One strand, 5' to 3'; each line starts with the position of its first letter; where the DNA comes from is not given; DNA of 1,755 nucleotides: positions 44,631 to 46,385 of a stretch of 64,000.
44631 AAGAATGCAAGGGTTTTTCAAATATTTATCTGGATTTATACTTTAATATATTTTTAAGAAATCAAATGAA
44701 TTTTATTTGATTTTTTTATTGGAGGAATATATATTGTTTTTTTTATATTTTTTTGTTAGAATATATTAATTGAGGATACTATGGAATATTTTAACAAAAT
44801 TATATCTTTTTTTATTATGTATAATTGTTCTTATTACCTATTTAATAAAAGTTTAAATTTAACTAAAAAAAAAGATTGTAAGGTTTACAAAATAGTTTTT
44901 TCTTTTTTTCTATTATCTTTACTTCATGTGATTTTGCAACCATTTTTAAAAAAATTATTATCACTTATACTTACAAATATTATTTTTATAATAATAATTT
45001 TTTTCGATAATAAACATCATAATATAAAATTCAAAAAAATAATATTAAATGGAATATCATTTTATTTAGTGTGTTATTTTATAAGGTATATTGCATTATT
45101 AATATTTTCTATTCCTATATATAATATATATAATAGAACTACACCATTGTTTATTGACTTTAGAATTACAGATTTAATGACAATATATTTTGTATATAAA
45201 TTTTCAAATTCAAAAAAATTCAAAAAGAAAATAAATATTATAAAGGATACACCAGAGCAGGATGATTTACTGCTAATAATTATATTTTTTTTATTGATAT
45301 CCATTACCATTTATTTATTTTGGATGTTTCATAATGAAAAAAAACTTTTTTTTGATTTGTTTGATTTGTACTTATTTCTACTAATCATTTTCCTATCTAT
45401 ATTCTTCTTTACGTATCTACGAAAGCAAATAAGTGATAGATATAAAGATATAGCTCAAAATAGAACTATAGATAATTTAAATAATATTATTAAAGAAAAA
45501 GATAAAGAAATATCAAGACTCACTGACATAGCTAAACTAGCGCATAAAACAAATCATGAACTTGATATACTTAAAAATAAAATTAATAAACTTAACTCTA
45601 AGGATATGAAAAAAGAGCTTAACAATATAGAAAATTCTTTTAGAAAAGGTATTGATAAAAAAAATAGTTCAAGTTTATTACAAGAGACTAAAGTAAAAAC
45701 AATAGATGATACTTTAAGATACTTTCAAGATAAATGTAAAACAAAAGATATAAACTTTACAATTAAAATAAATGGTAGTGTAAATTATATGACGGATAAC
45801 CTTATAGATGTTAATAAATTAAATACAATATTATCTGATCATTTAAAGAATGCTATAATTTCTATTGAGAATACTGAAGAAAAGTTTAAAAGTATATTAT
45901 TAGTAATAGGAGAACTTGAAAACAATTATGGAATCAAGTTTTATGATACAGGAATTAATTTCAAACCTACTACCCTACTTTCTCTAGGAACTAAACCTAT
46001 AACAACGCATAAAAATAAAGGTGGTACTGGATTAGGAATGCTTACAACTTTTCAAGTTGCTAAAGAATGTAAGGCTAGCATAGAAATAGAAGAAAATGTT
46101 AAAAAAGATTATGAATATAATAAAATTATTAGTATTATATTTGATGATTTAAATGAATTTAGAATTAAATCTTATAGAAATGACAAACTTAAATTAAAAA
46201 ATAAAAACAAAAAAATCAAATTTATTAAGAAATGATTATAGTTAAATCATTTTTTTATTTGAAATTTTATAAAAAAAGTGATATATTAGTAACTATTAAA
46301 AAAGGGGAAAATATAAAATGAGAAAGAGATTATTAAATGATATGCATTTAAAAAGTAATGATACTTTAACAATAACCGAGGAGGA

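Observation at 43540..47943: Peptide-signalling-like cassette next to the NRPS: Spo0A_C-type regulator, 13-codon ORF, multi-TM kinase and transglutaminase-fold protein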

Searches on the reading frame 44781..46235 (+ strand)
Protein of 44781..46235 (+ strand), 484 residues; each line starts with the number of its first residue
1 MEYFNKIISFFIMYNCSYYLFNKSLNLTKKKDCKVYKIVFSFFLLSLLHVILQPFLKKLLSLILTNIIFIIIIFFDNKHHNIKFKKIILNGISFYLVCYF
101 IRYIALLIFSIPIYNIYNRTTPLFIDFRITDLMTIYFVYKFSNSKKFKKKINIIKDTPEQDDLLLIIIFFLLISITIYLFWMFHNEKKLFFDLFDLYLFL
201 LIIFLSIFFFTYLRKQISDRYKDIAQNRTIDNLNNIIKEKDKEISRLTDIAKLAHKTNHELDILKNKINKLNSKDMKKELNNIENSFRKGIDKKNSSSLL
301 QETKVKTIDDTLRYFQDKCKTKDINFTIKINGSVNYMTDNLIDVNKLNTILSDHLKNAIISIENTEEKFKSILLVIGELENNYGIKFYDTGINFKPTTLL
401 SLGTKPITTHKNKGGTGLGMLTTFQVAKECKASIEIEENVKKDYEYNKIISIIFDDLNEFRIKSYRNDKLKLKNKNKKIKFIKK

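Call 3: search_protein_families(library=pfam, proteins=[window:44781-46235:+], max_evalue=0.1)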
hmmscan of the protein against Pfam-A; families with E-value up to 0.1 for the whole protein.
window:44781-46235:+ (484 aa): 3 families
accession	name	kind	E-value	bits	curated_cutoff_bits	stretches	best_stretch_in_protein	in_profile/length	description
PF02518.31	HATPase_c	-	0.00031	21.6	26.4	1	343-441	2-98/111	Histidine kinase-, DNA gyrase B-, and HSP90-like ATPase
PF21928.1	XLF_CC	-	0.0029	17.9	27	1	225-249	19-43/53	XLF protein coiled-coil region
PF12725.13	DUF3810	-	0.0045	16.8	28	1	165-283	28-140/311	Protein of unknown function (DUF3810)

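Call 6: search_protein_families(library=ncbifam, proteins=[window:44781-46235:+], max_evalue=0.1)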
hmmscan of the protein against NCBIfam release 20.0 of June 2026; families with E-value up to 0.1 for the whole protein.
window:44781-46235:+ (484 aa): 1 family
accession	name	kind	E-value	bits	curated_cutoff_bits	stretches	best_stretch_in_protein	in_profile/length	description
NF002750.0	PRK02793.1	equivalog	0.023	14.9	103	0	226-253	20-47/72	phi X174 lysis protein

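Call 9: find_homologous_proteins(query=window:44781-46235:+)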
Query window:44781-46235:+ (484 aa): 5 proteins with E <= 0.001 among 8000 candidates.
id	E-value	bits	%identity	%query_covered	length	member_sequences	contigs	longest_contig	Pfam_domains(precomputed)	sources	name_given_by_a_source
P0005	0.0e+0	1020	100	100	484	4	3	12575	-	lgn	-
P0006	5.0e-96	340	40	94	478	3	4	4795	-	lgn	-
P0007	6.2e-90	320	43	82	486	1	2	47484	-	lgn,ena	-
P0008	2.8e-43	167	35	58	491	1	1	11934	-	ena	-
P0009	1.1e-36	145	32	56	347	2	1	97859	-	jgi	-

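Call 12: find_encoding_contigs(protein=P0007, flank=10000, max_places=4)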
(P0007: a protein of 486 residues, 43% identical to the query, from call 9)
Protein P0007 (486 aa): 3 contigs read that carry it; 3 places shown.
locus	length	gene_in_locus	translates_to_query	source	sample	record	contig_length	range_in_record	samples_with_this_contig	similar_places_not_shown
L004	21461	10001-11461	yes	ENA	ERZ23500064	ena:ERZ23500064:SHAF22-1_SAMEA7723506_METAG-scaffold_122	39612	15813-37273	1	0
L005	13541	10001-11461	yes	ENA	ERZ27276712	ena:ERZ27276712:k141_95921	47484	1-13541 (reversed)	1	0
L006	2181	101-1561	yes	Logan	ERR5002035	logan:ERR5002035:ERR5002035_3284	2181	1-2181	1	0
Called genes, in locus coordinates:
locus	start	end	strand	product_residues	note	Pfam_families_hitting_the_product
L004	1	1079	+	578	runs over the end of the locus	PF08239:SH3_3, PF00404:Dockerin_1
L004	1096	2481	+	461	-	PF12733:Cadherin-like (weak)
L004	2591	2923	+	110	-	PF18895:T4SS_pilin (weak)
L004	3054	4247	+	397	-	PF13421:Band_7_1, PF09851:SHOCT (weak)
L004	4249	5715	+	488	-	PF08271:Zn_Ribbon_TF (weak)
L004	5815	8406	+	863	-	PF00690:Cation_ATPase_N, PF00122:E1-E2_ATPase, PF00702:Hydrolase, PF13246:Cation_ATPase, PF00689:Cation_ATPase_C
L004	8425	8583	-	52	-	-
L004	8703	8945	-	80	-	PF01381:HTH_3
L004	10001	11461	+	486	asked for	-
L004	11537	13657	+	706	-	PF09371:Tex_N, PF22706:Tex_central_region, PF14639:YqgF (weak), PF16921:Tex_YqgF, PF14635:HHH_7 (weak), PF12836:HHH_3, PF17674:HHH_9, PF00575:S1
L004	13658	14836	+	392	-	PF01938:TRAM (weak), PF01555:N6_N4_Mtase (faint), PF05958:tRNA_U5-meth_tr, PF03602:Cons_hypoth95 (weak), PF05175:MTS, PF13847:Methyltransf_31 (weak)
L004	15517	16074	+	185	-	PF02082:Rrf2 (weak), PF08279:HTH_11, PF13280:WYL (weak)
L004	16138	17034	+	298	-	-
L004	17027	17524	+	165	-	PF00156:Pribosyltran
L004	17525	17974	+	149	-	PF00293:NUDIX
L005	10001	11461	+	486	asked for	-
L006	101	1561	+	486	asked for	-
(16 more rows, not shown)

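Call 14: find_encoding_contigs(protein=P0006, flank=10000, max_places=4)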
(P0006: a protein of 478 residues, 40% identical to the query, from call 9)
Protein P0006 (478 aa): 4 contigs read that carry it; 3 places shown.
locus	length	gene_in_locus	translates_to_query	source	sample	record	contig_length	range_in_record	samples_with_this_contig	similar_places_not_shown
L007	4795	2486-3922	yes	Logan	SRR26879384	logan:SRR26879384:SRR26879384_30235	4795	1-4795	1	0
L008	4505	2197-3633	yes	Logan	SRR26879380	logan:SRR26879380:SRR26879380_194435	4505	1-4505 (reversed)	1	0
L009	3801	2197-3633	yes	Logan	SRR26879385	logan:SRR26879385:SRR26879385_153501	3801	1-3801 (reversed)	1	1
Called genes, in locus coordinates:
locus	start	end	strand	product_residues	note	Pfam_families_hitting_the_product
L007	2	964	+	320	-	?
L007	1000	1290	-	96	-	PF01381:HTH_3 (weak)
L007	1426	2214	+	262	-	PF00072:Response_reg, PF08769:Spo0A_C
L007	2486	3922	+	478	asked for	-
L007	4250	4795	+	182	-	?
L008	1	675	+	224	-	?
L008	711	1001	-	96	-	PF01381:HTH_3 (weak)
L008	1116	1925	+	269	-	PF00072:Response_reg, PF08769:Spo0A_C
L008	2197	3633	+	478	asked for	-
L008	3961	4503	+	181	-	?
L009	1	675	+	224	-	?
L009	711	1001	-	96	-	PF01381:HTH_3 (weak)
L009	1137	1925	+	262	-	PF00072:Response_reg, PF08769:Spo0A_C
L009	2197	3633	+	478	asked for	-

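Call 15: find_encoding_contigs(protein=P0008, flank=10000, max_places=4)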
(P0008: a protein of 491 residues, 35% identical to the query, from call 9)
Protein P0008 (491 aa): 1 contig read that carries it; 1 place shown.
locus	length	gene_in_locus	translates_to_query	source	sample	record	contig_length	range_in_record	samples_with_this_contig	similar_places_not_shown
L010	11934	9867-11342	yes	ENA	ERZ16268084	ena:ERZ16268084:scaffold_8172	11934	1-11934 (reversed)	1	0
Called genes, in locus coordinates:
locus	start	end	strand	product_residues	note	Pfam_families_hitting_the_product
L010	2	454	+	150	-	?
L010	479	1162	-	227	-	PF00912:Transgly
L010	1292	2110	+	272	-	PF01678:DAP_epimerase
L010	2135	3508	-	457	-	PF01225:Mur_ligase (weak), PF08245:Mur_ligase_M, PF02875:Mur_ligase_C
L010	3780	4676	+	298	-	-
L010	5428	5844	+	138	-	PF27746:Small_heat_shock_put (weak), PF00011:HSP20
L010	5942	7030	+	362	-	-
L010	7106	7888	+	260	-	PF00106:adh_short, PF08659:KR, PF23441:SDR, PF13561:adh_short_C2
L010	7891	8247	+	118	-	PF00462:Glutaredoxin (weak), PF03960:ArsC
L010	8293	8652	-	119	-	-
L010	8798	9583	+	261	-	PF00072:Response_reg, PF08769:Spo0A_C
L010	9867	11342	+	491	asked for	-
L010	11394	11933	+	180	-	?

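Call 16: find_encoding_contigs(protein=P0009, flank=10000, max_places=4)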
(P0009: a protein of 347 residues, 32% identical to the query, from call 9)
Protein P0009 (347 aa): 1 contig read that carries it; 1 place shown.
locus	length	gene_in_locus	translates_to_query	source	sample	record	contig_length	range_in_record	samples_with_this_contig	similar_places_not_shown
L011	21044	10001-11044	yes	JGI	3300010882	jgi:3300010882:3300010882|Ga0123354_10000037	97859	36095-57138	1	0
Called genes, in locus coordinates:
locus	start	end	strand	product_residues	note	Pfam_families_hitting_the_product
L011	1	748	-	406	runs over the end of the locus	PF01139:RtcB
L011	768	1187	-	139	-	PF24722:DUF7674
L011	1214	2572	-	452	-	-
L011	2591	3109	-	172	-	-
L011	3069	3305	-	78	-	PF13707:RloB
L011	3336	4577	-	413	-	PF13304:AAA_21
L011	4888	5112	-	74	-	PF05067:Mn_catalase (weak)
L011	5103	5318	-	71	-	-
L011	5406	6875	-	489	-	PF00239:Resolvase, PF07508:Recombinase, PF13408:Zn_ribbon_recom (weak)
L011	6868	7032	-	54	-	-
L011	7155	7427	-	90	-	-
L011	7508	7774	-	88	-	-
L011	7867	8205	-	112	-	-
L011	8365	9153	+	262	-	PF00072:Response_reg, PF08769:Spo0A_C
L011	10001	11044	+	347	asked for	-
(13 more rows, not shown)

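Call 24: find_related_loci(query=A1, collection=genome_contigs, flank=6000)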
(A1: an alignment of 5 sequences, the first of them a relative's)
Query A1 (484 aa) in genome_contigs; peptide patterns used: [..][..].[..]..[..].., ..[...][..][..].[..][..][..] (x = any residue, [..] = any of these).
277 stretches matched a pattern; 134 encode a relative of the query (tblastn E <= 1e-3); the best 80 are kept; 80 distinct loci.
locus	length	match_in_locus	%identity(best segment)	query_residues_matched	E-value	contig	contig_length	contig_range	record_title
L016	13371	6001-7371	32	40-479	4e-56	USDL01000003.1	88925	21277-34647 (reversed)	uncultured Clostridium sp. isolate UMGS1616 genome assembly, contig: NODE_128_length_88925_cov_8.849781, whole genome sh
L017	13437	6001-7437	31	1-479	1e-55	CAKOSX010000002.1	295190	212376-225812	MAG: uncultured Clostridia bacterium isolate REFINED_METABAT215_TOP10_CONTIGS_1500_ASSEMBLY_K77_MERGED__Hadza_PheChl_Fib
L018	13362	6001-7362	32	33-479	4e-54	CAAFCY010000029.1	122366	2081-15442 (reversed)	MAG TPA_asm: Clostridia bacterium, isolate HGM13643, WGS project CAAFCY010000000 data, contig: SRS075773_34_k99_18002, w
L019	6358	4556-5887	32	37-479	1e-52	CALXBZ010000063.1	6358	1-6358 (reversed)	MAG: uncultured Clostridia bacterium isolate BRZ_RD__bin85 genome assembly, contig: BRZ_RD__NODE_18447_length_6358_cov_6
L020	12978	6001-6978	36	145-466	9e-52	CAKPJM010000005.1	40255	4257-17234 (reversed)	MAG: uncultured Clostridia bacterium isolate REFINED_METABAT215_TOP10_CONTIGS_1500_ASSEMBLY_K77_MERGED__Hadza_PheChl_Fib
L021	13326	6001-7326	31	41-479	1e-51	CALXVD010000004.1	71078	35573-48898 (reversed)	MAG: uncultured Clostridia bacterium isolate BRZ_NF__bin38 genome assembly, contig: BRZ_NF__NODE_512_length_71078_cov_13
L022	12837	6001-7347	31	34-479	3e-51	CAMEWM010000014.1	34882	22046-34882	MAG: uncultured Clostridium sp. isolate SRR11489782_bin.39_metaWRAP_v1.3_MAG genome assembly, contig: ERZ11466715.1001,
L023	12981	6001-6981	36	144-466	7e-51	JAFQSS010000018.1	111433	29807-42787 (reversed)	MAG: Clostridia bacterium isolate RGIG2116 Goat_Colon-4__c382515, whole genome shotgun sequence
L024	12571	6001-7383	34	20-479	2e-50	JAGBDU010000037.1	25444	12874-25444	MAG: Clostridia bacterium isolate RGIG9027 Water_deer_Rectum-4__c34900, whole genome shotgun sequence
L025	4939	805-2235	30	8-479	2e-50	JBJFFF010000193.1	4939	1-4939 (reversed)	MAG: Clostridia bacterium isolate LOHA05_bin.009 NODE_8243_length_4939_cov_4.723587, whole genome shotgun sequence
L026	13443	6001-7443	29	18-483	1e-49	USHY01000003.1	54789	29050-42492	uncultured Clostridium sp. isolate UMGS1740 genome assembly, contig: NODE_138_length_54789_cov_11.607502, whole genome s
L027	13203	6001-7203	31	85-479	1e-49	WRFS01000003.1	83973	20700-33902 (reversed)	MAG: Oscillospiraceae bacterium isolate Lab288P4bin87 Ga0123354_10000057, whole genome shotgun sequence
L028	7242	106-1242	34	97-476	2e-49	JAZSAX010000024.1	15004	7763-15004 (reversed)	MAG: Clostridia bacterium isolate T1900044929_TS20190395.MAGScoT_cleanbin_000016 SGB_3412_k141_37124, whole genome shotg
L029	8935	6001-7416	31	7-471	2e-48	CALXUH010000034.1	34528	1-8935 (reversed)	MAG: uncultured Clostridia bacterium isolate E04__bin105 genome assembly, contig: E04__k127_7743340, whole genome shotgu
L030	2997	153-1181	32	145-479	2e-48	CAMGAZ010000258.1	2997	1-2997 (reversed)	MAG: uncultured Clostridium sp. isolate ERR2020034_bin.11_metaWRAP_v1.3_MAG genome assembly, contig: ERZ10552058.4053, w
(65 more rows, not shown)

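Call 37: search_solved_structures(query=A1, max_evalue=1, show_alignments=2)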
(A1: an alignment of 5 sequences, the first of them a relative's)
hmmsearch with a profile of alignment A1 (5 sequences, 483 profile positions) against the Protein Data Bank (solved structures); distinct sequences matched with E-value up to 1: 5.
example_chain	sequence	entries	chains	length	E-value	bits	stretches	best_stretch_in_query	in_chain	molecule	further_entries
3d36_A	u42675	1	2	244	9.9e-05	24.5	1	374-438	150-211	Sporulation kinase B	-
7ej1_B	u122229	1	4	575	0.51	12.3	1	98-181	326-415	Potassium voltage-gated channel subfamily A member 3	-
7ej2_B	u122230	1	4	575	0.51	12.3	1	98-181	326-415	Potassium voltage-gated channel subfamily A member 3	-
6m36_A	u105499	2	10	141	0.58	12.1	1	329-422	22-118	Serine-protein kinase RsbW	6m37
7e7z_A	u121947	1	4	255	0.92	11.4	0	91-187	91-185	Potassium voltage-gated channel subfamily D member 2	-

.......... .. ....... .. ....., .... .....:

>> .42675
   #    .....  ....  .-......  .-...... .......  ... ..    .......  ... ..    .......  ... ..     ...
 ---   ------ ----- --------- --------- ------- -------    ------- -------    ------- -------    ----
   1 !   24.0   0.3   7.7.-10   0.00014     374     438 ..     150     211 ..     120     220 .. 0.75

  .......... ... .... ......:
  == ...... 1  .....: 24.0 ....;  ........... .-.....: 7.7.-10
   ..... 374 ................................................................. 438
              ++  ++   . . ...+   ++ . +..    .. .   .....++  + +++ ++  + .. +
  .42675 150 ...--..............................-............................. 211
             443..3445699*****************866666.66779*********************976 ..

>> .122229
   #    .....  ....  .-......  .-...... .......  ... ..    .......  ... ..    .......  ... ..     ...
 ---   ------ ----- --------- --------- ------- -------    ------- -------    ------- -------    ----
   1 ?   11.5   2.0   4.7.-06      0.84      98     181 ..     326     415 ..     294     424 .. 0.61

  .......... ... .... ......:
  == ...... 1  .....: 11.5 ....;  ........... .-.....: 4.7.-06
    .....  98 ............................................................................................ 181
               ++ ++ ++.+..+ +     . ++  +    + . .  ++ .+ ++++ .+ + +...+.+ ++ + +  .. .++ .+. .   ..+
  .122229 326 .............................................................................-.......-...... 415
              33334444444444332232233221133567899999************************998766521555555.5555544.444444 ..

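Call 44: predict_structure(alignment_id=A1)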
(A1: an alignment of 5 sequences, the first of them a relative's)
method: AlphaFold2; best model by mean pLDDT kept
length: 484 residues; sequences in the alignment: 5
mean_pLDDT: 66.2   pTM: 0.39
mean pLDDT of the five models: 66.2, 65.1, 62.6, 61.8, 60.5
residues with pLDDT >= 90: 2; 70-90: 175; 50-70: 260; < 50: 47
segments of 3 or more residues with pLDDT < 50: 28-31, 76-80, 152-158, 288-300, 407-415, 441-443
pLDDT, mean of each block of 10 residues (from residue 1): 69 74 57 57 63 59 62 54 62 71 73 66 69 79 62 49 64 66 62 66 70 69 59 53 57 61 61 54 53 44 71 85 83 80 86 81 76 85 86 62 51 48 75 77 65 81 64 60 59
secondary structure, 60 per line:
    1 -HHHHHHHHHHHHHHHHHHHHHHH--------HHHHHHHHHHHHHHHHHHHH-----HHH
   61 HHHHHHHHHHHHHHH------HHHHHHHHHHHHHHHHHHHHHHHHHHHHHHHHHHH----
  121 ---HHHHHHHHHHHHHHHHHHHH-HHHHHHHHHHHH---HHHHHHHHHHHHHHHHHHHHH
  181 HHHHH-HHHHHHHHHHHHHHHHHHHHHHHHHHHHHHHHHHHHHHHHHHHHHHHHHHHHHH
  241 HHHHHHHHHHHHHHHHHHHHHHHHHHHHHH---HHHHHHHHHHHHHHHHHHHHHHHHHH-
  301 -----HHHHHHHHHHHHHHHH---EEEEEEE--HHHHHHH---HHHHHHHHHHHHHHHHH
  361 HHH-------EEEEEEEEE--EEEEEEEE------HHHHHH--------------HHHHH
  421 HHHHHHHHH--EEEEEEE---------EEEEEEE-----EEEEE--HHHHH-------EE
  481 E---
elements in order: H2-24 H33-52 H58-75 H82-116 H124-143 H145-156 H160-185 H187-270 H274-299 H306-321 E325-331 H334-340 H344-363 E371-379 E382-389 H396-401 H416-429 E432-438 E448-454 E460-464 H467-471 E479-481
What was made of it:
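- On HPK10 / AgrC-ComD type peptide-receptor kinases: The AF2 model has helices at 2-24, 33-52, 58-75, 82-116, 124-143, 160-185 and 187-... (call 44).
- Checked: The model has seven N-terminal TM helices (call 44).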
